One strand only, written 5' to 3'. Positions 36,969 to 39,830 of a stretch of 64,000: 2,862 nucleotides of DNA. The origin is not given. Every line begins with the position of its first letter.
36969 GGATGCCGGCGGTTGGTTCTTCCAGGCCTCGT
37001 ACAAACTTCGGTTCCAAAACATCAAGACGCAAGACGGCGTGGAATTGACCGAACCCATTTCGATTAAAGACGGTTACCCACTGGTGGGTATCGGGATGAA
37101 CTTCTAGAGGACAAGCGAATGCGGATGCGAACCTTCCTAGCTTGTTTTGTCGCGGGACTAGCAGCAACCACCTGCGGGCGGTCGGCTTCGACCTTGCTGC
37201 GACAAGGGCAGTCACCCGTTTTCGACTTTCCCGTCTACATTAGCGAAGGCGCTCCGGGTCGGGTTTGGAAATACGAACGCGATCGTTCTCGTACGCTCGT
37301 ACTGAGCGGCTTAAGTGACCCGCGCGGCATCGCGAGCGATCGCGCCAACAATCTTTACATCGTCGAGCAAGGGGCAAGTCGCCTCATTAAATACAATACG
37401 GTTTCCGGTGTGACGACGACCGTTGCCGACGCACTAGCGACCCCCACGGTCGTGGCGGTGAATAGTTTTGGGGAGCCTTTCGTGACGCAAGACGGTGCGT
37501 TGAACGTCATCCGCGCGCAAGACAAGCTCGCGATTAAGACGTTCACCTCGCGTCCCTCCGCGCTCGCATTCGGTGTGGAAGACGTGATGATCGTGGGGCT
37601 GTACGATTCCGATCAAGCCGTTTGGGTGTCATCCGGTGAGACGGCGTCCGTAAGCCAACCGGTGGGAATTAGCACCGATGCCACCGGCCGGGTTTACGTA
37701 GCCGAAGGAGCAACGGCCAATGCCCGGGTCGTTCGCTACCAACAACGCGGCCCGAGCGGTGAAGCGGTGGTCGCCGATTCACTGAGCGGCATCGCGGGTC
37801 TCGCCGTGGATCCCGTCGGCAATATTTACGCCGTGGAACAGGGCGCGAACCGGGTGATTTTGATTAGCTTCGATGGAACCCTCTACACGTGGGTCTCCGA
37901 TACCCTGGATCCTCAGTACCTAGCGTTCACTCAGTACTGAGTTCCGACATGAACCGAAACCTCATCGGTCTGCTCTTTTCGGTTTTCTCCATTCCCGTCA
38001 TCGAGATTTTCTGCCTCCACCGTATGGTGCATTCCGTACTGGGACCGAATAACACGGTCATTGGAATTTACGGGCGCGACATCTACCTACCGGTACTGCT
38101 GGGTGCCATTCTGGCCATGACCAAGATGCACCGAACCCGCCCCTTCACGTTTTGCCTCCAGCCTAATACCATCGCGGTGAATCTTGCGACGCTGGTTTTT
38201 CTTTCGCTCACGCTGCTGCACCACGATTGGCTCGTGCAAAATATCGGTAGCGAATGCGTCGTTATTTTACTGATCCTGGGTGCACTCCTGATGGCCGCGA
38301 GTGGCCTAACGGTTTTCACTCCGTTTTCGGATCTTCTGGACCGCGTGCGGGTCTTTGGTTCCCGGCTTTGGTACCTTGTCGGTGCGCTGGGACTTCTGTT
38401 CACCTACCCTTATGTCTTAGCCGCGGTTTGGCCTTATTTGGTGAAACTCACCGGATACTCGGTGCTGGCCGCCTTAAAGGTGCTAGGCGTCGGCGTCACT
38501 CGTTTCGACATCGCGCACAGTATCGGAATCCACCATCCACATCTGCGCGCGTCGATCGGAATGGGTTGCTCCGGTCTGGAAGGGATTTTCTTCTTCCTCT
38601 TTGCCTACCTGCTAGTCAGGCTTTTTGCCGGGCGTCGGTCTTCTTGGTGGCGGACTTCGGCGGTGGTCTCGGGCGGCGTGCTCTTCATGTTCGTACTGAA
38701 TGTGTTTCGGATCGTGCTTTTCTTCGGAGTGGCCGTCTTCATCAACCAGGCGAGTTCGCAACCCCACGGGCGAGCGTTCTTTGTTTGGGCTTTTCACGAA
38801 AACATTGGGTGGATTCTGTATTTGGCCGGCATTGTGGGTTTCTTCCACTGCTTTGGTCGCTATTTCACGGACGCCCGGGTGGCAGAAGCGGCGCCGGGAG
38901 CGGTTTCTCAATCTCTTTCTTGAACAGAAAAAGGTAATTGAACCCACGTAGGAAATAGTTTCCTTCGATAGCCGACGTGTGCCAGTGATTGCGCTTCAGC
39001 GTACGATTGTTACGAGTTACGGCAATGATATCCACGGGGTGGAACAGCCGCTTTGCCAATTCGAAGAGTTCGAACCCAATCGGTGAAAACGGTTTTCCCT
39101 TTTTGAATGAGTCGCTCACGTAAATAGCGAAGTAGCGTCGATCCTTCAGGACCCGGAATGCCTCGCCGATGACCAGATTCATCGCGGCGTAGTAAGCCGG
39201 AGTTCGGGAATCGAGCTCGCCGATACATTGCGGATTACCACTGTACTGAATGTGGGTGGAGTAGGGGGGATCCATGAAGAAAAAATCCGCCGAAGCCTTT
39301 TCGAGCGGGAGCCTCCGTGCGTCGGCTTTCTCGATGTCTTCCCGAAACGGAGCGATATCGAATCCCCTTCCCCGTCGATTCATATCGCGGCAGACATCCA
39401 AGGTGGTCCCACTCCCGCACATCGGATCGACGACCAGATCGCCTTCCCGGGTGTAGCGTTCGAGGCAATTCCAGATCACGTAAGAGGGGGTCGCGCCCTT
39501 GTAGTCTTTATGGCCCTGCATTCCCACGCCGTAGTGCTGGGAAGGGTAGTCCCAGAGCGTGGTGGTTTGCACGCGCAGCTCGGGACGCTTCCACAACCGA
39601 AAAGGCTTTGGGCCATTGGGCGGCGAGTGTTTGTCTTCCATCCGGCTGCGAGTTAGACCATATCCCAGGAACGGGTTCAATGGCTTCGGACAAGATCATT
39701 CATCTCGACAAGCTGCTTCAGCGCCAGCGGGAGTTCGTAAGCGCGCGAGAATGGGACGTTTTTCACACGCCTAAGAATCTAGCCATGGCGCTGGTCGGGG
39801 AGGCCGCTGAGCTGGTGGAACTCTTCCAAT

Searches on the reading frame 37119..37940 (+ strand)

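Call 55: search_protein_families(library=pfam, proteins=[window:37119-37940:+], max_evalue=0.001)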
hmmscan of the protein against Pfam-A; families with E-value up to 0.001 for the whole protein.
window:37119-37940:+ (273 aa): 5 families
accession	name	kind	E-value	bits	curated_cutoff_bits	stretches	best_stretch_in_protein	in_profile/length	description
PF01436.27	NHL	-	2.8e-09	37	20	0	179-207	2-28/28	NHL repeat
PF06739.17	SBBP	-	5.9e-07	29.8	20.5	0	226-237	16-27/38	Beta-propeller repeat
PF24684.1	Vgb_lyase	-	7.6e-07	28.7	50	0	178-257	180-257/290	Virginiamycin B lyase family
PF25021.1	TEN_NHL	-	4.9e-05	22.9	27.1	0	173-199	136-162/357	Teneurin NHL domain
PF08450.18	SGL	-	0.00069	19.7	26.3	0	113-257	84-218/246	SMP-30/Gluconolactonase/LRE-like region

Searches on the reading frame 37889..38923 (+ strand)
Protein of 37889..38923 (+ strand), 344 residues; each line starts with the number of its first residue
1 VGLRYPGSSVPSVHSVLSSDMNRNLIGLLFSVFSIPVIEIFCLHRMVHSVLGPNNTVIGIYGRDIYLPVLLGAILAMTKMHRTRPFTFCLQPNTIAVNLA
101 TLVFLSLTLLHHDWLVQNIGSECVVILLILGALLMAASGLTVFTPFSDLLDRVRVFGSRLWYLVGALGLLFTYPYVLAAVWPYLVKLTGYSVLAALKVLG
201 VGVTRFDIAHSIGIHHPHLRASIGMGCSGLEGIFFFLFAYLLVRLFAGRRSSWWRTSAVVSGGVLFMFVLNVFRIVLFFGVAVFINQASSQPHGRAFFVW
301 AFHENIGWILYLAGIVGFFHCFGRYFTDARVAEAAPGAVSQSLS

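Call 55: search_protein_families(library=pfam, proteins=[window:37889-38923:+], max_evalue=0.001)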
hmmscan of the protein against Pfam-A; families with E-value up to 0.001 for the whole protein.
window:37889-38923:+ (344 aa): 1 family
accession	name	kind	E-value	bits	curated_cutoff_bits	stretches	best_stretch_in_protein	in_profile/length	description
PF09721.15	Exosortase_EpsH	-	7.2e-09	35.8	25.7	1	92-322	51-251/254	Transmembrane exosortase (Exosortase_EpsH)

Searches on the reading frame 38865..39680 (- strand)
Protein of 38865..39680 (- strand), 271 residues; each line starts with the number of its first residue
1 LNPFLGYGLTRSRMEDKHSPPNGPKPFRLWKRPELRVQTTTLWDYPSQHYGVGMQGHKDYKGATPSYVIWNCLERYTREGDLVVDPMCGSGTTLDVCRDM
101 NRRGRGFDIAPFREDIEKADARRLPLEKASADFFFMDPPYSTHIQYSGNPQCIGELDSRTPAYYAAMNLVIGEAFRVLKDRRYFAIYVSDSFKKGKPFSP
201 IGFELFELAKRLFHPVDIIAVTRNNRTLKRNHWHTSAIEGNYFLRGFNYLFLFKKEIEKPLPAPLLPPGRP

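Call 55: search_protein_families(library=pfam, proteins=[window:38865-39680:-], max_evalue=0.001)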
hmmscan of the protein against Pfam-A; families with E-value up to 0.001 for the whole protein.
window:38865-39680:- (271 aa): 2 families
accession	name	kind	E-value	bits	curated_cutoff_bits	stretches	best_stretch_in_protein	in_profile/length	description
PF01555.25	N6_N4_Mtase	-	7.3e-20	72.3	26.7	2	34-113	135-215/221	DNA methylase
PF01170.24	UPF0020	-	3.8e-05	23.9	22.3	0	78-93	27-42/197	RMKL-like, methyltransferase domain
